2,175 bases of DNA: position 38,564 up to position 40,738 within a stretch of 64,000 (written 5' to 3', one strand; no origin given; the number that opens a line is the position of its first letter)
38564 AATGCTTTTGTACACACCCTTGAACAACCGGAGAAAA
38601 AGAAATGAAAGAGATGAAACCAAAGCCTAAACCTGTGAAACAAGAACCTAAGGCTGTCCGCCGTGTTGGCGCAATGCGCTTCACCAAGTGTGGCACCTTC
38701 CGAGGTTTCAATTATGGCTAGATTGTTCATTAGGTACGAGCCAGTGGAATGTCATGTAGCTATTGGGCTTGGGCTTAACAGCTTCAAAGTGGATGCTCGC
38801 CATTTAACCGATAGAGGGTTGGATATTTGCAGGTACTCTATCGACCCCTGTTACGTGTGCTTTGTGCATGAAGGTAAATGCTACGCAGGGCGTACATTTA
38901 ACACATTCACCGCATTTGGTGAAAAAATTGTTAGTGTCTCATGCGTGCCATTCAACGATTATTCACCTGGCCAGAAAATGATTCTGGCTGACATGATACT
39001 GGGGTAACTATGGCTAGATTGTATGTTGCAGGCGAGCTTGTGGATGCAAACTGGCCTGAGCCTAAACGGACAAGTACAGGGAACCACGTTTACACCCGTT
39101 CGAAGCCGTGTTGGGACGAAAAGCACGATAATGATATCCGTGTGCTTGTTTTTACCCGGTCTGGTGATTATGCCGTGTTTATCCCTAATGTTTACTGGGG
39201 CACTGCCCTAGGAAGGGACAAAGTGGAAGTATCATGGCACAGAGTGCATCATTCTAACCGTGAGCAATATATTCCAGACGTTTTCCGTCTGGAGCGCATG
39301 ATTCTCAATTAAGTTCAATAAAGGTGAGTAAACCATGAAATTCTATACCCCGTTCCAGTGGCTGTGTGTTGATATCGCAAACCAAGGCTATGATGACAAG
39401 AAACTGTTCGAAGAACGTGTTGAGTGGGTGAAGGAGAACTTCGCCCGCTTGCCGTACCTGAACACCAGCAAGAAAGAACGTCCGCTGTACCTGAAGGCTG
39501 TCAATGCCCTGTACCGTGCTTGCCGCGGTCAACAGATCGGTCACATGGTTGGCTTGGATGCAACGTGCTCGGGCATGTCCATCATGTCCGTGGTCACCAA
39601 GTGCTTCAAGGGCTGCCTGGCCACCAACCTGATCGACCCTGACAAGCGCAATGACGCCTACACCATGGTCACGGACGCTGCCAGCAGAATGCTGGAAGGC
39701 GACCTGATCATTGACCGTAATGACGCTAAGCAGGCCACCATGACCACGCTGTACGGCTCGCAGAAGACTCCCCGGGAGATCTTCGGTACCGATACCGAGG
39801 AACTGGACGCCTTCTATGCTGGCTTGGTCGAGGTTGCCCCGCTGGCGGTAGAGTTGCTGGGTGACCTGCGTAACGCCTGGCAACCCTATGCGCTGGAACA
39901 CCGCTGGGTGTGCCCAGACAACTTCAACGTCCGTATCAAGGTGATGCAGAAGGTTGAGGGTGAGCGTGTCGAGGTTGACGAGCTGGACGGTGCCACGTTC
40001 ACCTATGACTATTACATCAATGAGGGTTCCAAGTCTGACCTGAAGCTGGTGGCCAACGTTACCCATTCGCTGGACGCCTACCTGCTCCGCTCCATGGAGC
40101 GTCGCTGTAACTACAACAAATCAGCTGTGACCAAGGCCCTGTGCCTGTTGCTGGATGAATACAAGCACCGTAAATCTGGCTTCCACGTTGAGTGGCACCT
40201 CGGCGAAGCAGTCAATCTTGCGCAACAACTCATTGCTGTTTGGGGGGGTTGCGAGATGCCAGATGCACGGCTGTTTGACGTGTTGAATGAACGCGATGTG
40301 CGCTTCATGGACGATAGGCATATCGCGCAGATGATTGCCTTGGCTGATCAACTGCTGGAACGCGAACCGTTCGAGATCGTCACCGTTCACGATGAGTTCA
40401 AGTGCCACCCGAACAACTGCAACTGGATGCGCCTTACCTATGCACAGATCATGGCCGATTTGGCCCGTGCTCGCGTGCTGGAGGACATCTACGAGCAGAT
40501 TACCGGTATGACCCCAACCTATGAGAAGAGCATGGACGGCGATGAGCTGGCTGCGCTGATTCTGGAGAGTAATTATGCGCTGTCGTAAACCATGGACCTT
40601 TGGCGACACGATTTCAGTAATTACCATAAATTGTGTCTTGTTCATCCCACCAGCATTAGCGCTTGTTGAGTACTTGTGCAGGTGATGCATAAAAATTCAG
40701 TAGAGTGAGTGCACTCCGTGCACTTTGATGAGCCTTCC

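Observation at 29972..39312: About 18 hypervariable small early genes sharing one C-terminal docking-like motif (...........)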

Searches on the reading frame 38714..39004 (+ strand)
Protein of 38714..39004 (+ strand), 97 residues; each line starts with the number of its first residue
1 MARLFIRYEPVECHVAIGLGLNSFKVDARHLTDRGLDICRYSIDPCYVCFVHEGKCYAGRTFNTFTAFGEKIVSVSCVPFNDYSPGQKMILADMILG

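Call 57: search_protein_families(library=phrogs, proteins=[window:38714-39004:+], max_evalue=0.01)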
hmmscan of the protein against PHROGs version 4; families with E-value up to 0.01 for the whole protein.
window:38714-39004:+ (97 aa): 0 families

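Call 67: search_protein_families(library=pfam, proteins=[window:38714-39004:+], max_evalue=0.1)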
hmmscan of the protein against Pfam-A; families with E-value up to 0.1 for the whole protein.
window:38714-39004:+ (97 aa): 0 families

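Call 81: predict_structure(alignment_id=A3)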
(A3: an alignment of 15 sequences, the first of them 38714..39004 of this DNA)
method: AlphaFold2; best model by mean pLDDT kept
length: 97 residues; sequences in the alignment: 15
mean_pLDDT: 63.7   pTM: 0.46
mean pLDDT of the five models: 63.7, 61.6, 54.0, 50.4, 50.3
residues with pLDDT >= 90: 0; 70-90: 17; 50-70: 74; < 50: 6
segments of 3 or more residues with pLDDT < 50: 39-43
pLDDT, mean of each block of 10 residues (from residue 1): 63 62 64 59 58 70 74 68 58 58
secondary structure, 60 per line:
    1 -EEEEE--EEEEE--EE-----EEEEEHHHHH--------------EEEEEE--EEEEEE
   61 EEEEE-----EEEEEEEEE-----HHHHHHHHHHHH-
elements in order: E2-6 E9-13 E23-27 H28-32 E47-52 E55-65 E71-79 H85-96

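Call 85: fold_search(model_id=the predicted structure, library=viral)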
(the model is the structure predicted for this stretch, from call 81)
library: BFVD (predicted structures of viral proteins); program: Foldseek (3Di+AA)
matches with E <= 10: 500; with E <= 0.001: 1
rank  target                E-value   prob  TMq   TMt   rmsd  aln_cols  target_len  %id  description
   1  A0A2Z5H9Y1            7.6e-07  1.00  0.61  0.61   6.4        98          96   40  Uncharacterized protein [Pseudomonas phage phCDa]
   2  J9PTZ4                1.4e-02  0.93  0.37  0.19   6.8       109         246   14  Uncharacterized protein [Bacillus phage BCD7]
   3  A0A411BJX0            1.5e-02  0.96  0.37  0.12   5.5        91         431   12  (no name in the UniProt tables at hand)
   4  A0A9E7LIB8            1.6e-02  1.00  0.46  0.20   4.4        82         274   11  (no name in the UniProt tables at hand)
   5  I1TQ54                1.7e-02  0.97  0.39  0.12   6.1       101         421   14  (no name in the UniProt tables at hand)
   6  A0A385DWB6            1.9e-02  0.99  0.46  0.46   6.2        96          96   12  (no name in the UniProt tables at hand)
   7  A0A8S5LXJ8            2.2e-02  0.92  0.39  0.14   6.0       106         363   10  Type VI secretion system component [Myoviridae sp. ctZgq1]
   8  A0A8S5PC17            2.6e-02  0.63  0.29  0.25   9.3       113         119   15  Uncharacterized protein [Myoviridae sp. ctvns3]
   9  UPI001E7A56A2         2.7e-02  0.91  0.35  0.30  11.0       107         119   15  (no name look-up for this kind of identifier)
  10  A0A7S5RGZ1            3.6e-02  0.82  0.38  0.25   8.5       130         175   13  (no name in the UniProt tables at hand)
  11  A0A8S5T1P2            3.6e-02  0.60  0.31  0.18  13.7       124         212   13  Tail protein [Siphoviridae sp. cteEJ17]
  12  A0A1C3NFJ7            4.3e-02  0.80  0.37  0.08   7.2       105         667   13  (no name in the UniProt tables at hand)
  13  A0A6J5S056            4.8e-02  0.75  0.35  0.05   6.1        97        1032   12  Peptidase S74 domain-containing protein [uncultured Caudovirales phage]
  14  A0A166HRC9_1          5.4e-02  0.97  0.48  0.05   4.3        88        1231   12  Genome polyprotein (Fragment) [Posavirus strain 7390]
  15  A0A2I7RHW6            5.4e-02  0.89  0.42  0.39   6.9       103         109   12  (no name in the UniProt tables at hand)
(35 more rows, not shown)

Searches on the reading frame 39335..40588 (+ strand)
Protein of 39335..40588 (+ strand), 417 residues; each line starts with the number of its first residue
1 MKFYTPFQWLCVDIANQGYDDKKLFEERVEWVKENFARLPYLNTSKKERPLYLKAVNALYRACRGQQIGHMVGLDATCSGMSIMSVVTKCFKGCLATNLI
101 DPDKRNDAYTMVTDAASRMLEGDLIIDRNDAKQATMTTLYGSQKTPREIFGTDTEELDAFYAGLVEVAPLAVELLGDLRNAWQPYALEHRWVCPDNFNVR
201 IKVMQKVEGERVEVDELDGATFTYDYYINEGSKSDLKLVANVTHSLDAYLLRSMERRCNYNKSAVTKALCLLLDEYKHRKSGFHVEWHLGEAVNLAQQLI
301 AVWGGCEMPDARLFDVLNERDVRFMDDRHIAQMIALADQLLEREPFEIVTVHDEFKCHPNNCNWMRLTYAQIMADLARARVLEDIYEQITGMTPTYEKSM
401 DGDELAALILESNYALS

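Call 6: search_dna_similar(query=window:39335-40588:+, collection=phages, mode=protein, max_rows=25)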
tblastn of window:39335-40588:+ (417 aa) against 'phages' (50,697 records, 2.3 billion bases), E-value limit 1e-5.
Records with a match: 574; places in all: 582; records where one place covers at least 80% of the query: 452.
Best place of each record, by identity: 80-90% 2; 60-80% 4; <60% 568.
By first word of the organism name: Pseudomonas 107; Vibrio 97; Escherichia 69; Stenotrophomonas 37; Xanthomonas 35; Klebsiella 29; Erwinia 21; Rhizobium 17; Achromobacter 17; Synechococcus 16; and 31 more.
By host as written in the record: - 84; Pseudomonas aeruginosa 39; Escherichia coli 29; Stenotrophomonas maltophilia 20; Klebsiella pneumoniae 14; Pseudomonas aeruginosa ATCC 27853 12; Achromobacter xylosoxidans I2BC 12; Pseudomonas aeruginosa PAO1 11; and 169 more.
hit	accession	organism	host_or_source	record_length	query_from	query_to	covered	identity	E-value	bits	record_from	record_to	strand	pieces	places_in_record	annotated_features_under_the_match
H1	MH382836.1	Pseudomonas phage phCDa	Pseudomonas fluorescens CS1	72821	1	417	100%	81.3%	0e+0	684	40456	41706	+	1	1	DNA-directed RNA polymerase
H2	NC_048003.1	Pseudomonas phage phCDa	Pseudomonas fluorescens CS1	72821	1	417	100%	81.3%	0e+0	684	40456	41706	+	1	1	RNA polymerase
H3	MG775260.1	Pseudomonas phage Littlefix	Pseudomonas sp. CT12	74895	1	417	100%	60.9%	4e-158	499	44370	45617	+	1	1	DNA-directed RNA polymerase | hypothetical protein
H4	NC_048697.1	Pseudomonas phage Littlefix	Pseudomonas sp. CT12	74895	1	417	100%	60.9%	4e-158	499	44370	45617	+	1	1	RNA polymerase | hypothetical protein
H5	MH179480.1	Pseudomonas phage 98PfluR60PP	Pseudomonas fluorescens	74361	1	417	100%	60.4%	9e-157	495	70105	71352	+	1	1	DNA-directed RNA polymerase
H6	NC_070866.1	Pseudomonas phage 98PfluR60PP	Pseudomonas fluorescens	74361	1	417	100%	60.4%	9e-157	495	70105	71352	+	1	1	DNA-directed RNA polymerase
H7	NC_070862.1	Pseudomonas phage VB_PaeP_VL1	Pseudomonas aeruginosa ATCC27853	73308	1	417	100%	48.7%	4e-80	361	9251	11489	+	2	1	RNA polymerase large subunit | homing endonuclease | putative RNAP2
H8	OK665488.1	Pseudomonas phage VB_PaeP_VL1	Pseudomonas aeruginosa ATCC27853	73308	1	417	100%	48.7%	4e-80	361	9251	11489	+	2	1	RNA polymerase large subunit | hypothetical protein | putative RNAP2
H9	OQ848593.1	Pseudomonas phage Pa_WF01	Pseudomonas aeruginosa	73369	1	417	100%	48.6%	1e-79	359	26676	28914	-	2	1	DNA-dependent RNA polymerase (x2) | hypothetical protein | Intron_gpI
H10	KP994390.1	Pseudomonas phage YH30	Pseudomonas aeruginosa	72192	1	417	100%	48.6%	3e-109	358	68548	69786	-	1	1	RNA polymerase large subunit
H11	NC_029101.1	Pseudomonas phage YH30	Pseudomonas aeruginosa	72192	1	417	100%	48.6%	3e-109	358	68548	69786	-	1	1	RNA polymerase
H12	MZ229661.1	Pseudomonas phage vB_Pae-PA14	Pseudomonas aeruginosa ATCC 27853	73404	1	417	100%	48.6%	3e-108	355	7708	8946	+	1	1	hypothetical protein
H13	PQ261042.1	Pseudomonas phage Minga_mokiny_4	Pseudomonas aeruginosa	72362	1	417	100%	48.4%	5e-108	355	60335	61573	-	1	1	RNA polymerase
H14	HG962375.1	Pseudomonas phage vB_PaeP_C2-10_Ab09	Pseudomonas aeruginosa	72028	1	417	100%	48.4%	3e-107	352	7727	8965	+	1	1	ORF22: N4 gp16-like protein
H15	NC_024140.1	Pseudomonas phage vB_PaeP_C2-10_Ab09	Pseudomonas aeruginosa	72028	1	417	100%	48.4%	3e-107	352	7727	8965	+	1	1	ORF22: RNA polymerase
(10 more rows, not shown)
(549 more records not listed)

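Call 9: get_annotated_region(hit=H4, flank=13000)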
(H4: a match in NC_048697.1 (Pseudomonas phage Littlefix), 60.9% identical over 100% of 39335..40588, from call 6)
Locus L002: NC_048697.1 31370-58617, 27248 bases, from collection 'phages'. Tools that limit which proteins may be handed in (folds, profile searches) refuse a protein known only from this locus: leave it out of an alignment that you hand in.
description: Pseudomonas phage Littlefix, complete genome.
organism: Pseudomonas phage Littlefix (NCBI taxid 2079289)
taxonomy: Viruses; Duplodnaviria; Heunggongvirae; Uroviricota; Caudoviricetes; Schitoviridae; Littlefixvirus; Littlefixvirus littlefix
host: Pseudomonas sp. CT12; source: Plant compost; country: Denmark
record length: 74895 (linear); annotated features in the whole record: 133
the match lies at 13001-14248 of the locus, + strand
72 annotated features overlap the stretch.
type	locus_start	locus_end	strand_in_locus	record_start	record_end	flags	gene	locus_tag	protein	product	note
CDS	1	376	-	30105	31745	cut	-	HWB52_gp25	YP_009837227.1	hypothetical protein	Gp25; orf25; N4 gp68-like protein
CDS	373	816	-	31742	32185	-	-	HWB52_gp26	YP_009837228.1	hypothetical protein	Gp26; orf26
regulatory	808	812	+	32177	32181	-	-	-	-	ribosome_binding_site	-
CDS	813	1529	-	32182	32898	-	-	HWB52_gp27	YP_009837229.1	hypothetical protein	Gp27; orf27; N4 gp69-like protein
CDS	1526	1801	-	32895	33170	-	-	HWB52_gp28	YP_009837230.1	hypothetical protein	Gp28; orf28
regulatory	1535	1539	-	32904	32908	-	-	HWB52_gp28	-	ribosome_binding_site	-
CDS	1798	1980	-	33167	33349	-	-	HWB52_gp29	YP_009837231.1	hypothetical protein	Gp29; orf29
CDS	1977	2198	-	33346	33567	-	-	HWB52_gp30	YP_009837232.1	hypothetical protein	Gp30; orf30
CDS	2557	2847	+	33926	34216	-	-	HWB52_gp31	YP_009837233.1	hypothetical protein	Gp31; orf31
regulatory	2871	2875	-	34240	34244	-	-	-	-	ribosome_binding_site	-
regulatory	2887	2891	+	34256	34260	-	-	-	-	ribosome_binding_site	-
CDS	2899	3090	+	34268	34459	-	-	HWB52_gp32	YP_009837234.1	hypothetical protein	Gp32; transmembrane domains; orf32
regulatory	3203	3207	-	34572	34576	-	-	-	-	ribosome_binding_site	-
CDS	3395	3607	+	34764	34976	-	-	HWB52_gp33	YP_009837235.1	hypothetical protein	Gp33; orf33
regulatory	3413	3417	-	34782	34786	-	-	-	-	ribosome_binding_site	-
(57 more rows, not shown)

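Call 41: get_annotated_region(hit=H6, flank=13000)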
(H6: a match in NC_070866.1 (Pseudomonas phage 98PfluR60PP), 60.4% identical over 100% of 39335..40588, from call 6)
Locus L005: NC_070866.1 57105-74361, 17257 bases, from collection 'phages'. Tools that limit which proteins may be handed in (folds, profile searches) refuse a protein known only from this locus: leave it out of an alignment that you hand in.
description: Pseudomonas phage 98PfluR60PP, complete genome.
organism: Pseudomonas phage 98PfluR60PP (NCBI taxid 2163965)
taxonomy: Viruses; Duplodnaviria; Heunggongvirae; Uroviricota; Caudoviricetes; Schitoviridae; Littlefixvirus; Littlefixvirus 98Pflur60pp
host: Pseudomonas fluorescens; source: -; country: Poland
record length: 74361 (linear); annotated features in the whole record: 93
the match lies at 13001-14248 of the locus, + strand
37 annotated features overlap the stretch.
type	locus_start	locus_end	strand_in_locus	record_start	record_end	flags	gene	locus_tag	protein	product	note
CDS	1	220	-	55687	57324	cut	-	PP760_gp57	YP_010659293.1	terminase large subunit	-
CDS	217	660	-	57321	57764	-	-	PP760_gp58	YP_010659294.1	hypothetical protein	-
CDS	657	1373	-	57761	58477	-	-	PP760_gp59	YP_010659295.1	hypothetical protein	-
CDS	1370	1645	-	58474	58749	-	-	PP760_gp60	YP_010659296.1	hypothetical protein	-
CDS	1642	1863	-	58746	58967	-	-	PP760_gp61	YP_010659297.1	hypothetical protein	-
CDS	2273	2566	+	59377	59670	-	-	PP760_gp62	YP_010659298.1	hypothetical protein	-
CDS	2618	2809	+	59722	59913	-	-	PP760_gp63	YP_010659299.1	hypothetical protein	-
CDS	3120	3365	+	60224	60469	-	-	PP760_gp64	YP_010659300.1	hypothetical protein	-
CDS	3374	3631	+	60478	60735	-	-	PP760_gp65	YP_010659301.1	hypothetical protein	-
CDS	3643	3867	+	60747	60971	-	-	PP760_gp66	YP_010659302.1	hypothetical protein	-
CDS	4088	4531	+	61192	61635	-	-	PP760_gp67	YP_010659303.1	hypothetical protein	-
CDS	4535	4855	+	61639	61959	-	-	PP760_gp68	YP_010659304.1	hypothetical protein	-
CDS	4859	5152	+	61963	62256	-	-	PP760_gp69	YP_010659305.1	hypothetical protein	-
CDS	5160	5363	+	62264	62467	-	-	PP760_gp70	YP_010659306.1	hypothetical protein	-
CDS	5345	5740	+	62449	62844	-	-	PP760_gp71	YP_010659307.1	hypothetical protein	-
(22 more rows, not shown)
